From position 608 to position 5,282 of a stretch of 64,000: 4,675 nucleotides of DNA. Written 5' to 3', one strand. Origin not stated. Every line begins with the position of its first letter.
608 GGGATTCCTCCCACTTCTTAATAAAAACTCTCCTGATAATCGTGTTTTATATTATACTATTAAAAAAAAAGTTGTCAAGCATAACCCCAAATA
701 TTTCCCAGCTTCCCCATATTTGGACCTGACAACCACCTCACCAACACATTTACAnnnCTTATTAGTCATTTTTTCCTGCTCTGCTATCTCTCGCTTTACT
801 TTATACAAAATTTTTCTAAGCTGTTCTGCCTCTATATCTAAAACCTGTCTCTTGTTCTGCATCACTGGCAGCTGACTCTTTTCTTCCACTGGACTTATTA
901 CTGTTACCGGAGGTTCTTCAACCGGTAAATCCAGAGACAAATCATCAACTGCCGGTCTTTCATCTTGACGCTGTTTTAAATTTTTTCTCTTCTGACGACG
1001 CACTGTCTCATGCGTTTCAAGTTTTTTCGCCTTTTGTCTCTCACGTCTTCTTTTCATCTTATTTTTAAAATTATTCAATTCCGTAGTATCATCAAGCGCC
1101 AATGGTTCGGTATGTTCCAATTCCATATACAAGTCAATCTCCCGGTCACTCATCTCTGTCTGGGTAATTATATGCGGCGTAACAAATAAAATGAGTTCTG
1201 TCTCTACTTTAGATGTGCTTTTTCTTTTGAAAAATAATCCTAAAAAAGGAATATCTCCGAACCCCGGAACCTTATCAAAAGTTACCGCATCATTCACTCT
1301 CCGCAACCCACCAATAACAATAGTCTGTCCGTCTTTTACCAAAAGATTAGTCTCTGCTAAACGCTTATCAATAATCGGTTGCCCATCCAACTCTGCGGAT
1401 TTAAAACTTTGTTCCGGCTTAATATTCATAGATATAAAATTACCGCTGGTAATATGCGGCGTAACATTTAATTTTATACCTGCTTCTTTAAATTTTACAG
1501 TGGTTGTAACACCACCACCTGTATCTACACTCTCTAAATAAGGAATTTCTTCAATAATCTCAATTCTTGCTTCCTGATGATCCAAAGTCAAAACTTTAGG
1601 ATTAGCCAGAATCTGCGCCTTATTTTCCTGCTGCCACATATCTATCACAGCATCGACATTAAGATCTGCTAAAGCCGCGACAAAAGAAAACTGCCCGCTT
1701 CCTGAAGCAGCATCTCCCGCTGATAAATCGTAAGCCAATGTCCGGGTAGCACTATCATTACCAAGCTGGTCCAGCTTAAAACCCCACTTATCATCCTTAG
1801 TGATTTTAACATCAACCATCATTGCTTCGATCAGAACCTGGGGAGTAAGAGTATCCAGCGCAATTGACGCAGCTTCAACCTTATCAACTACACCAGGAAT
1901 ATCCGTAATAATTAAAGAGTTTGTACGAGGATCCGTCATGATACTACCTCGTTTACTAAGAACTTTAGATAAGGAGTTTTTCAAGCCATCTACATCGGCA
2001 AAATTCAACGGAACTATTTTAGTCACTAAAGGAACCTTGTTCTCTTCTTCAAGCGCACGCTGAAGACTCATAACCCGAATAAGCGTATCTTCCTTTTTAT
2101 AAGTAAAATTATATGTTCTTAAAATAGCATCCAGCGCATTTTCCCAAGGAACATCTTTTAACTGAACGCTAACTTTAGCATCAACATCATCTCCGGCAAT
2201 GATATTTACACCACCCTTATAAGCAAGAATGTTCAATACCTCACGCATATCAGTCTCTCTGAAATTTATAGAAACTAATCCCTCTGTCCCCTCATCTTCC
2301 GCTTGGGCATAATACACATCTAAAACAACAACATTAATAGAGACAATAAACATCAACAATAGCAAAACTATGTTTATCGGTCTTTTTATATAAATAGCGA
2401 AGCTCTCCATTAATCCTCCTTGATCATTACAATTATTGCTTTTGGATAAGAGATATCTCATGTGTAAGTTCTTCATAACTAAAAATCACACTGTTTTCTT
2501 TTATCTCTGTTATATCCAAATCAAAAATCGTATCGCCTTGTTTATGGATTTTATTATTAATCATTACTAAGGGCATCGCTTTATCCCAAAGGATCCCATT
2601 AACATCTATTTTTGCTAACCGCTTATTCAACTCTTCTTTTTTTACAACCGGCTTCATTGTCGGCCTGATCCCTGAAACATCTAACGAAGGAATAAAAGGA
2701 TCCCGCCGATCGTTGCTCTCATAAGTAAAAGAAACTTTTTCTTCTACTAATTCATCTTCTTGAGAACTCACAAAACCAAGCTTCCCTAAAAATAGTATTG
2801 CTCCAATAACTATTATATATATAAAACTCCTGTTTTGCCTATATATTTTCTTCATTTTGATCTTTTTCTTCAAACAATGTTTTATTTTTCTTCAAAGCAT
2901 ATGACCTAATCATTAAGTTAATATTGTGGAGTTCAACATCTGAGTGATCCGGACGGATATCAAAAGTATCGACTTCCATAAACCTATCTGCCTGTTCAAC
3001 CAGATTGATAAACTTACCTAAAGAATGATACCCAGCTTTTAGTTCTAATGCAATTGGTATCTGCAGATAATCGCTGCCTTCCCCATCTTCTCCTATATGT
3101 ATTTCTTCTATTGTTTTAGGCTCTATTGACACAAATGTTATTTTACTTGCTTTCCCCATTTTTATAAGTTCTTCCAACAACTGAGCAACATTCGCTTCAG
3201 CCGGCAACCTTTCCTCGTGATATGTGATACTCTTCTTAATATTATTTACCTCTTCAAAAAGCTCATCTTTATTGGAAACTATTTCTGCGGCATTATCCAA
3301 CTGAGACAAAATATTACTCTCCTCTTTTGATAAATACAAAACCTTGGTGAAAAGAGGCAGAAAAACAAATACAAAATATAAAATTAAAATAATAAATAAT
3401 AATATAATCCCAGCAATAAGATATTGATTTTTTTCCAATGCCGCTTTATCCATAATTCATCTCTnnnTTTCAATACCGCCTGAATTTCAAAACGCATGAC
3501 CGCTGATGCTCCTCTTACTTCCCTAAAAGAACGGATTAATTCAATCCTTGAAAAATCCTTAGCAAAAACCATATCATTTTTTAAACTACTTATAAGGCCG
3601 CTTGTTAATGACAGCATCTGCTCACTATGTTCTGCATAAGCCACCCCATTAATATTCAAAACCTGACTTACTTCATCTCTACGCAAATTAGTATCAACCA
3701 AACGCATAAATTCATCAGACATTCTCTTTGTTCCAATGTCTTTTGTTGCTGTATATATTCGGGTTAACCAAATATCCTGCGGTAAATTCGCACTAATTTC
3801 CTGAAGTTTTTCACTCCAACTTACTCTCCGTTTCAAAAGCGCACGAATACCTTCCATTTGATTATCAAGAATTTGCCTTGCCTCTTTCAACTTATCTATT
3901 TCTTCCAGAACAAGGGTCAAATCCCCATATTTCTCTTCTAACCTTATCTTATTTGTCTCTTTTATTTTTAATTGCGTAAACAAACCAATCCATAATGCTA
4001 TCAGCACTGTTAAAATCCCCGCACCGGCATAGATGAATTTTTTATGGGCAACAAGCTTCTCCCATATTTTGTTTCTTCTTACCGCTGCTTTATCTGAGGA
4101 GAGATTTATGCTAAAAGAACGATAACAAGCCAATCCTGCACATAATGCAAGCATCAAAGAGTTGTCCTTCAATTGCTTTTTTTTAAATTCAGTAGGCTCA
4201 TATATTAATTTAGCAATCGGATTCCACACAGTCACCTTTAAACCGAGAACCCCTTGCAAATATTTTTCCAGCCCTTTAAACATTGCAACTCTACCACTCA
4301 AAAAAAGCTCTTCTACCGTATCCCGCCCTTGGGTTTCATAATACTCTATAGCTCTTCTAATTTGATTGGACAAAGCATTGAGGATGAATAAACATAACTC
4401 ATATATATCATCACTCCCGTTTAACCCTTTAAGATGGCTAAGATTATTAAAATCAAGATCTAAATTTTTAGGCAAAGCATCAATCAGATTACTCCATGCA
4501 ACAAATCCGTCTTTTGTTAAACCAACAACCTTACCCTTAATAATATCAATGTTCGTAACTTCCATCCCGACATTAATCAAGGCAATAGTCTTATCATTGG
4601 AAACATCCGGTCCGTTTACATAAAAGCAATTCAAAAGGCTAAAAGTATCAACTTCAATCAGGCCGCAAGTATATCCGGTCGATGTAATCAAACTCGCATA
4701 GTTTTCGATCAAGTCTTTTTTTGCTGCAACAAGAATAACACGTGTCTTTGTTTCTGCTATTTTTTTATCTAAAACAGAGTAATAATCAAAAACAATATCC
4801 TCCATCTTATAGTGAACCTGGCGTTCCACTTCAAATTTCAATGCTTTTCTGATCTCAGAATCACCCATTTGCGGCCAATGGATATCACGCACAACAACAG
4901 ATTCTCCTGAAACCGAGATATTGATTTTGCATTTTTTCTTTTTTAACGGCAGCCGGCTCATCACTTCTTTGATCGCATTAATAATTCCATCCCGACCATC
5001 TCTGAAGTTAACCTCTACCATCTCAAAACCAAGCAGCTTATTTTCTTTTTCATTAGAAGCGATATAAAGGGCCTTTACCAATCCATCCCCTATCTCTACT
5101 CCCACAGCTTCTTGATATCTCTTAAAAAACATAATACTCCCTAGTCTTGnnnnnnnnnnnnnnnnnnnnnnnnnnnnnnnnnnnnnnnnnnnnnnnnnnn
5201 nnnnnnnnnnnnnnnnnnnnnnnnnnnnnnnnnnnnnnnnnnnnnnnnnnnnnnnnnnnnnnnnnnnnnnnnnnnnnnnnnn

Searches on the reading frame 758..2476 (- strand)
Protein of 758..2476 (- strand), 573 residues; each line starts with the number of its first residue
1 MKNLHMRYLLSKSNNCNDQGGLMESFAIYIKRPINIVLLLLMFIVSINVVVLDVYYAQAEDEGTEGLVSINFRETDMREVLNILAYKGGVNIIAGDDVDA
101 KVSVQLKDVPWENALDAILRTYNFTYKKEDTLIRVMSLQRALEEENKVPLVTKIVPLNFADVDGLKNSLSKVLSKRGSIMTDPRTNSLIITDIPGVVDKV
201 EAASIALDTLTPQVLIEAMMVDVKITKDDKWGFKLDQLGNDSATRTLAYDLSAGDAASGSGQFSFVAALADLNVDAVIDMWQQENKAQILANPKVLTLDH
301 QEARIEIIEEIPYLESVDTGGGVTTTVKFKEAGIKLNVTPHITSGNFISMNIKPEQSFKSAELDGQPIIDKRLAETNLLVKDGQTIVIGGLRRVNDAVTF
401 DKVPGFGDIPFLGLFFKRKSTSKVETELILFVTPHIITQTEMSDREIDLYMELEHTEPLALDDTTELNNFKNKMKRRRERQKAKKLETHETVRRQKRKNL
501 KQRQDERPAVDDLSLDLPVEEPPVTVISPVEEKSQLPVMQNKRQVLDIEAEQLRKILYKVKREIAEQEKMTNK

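Call 30: search_protein_families(library=pfam, proteins=[window:758-2476:-], max_evalue=0.001)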
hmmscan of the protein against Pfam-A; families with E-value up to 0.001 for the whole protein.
window:758-2476:- (573 aa): 4 families
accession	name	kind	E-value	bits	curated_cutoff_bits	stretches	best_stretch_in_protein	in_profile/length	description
PF00263.26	Secretin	-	4.6e-48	163.4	27.5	1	282-437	3-168/169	Bacterial type II and III secretion system protein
PF03958.22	Secretin_N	-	1.2e-10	41.9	28.2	1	152-208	1-64/69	Bacterial type II/III secretion system short domain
PF07660.19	STN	-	7.1e-10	39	28.4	1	90-135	1-49/52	Secretin and TonB N terminus short domain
PF16344.10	FecR_C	-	0.00085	19.8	24.4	0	70-132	2-67/70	FecR, C-terminal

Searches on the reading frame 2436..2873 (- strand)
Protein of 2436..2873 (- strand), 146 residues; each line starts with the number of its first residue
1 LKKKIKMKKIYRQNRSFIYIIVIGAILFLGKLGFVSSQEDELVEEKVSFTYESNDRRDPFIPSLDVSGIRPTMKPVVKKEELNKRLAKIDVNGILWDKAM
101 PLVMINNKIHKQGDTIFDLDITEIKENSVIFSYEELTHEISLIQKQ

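Call 30: search_protein_families(library=pfam, proteins=[window:2436-2873:-], max_evalue=0.001)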
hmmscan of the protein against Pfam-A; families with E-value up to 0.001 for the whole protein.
window:2436-2873:- (146 aa): 1 family
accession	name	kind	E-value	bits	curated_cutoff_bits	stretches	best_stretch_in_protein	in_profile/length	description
PF16537.11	T2SSB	-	6.4e-06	26.2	28.4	1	102-136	19-54/60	Type II secretion system protein B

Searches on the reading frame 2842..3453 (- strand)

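Call 30: search_protein_families(library=pfam, proteins=[window:2842-3453:-], max_evalue=0.001)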
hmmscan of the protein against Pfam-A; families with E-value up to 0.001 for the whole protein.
window:2842-3453:- (204 aa): 1 family
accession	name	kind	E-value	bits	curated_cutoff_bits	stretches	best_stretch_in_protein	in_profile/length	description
PF04350.18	PilO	-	4.5e-16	59.7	22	1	42-185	5-141/145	Pilus assembly protein, PilO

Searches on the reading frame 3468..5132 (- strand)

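Call 30: search_protein_families(library=pfam, proteins=[window:3468-5132:-], max_evalue=0.001)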
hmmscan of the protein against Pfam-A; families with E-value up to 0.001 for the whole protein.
window:3468-5132:- (555 aa): 1 family
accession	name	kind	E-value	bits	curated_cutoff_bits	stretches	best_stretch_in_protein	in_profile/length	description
PF11104.14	PilM_2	-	1.3e-30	107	27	1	41-336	39-337/340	Type IV pilus assembly protein PilM;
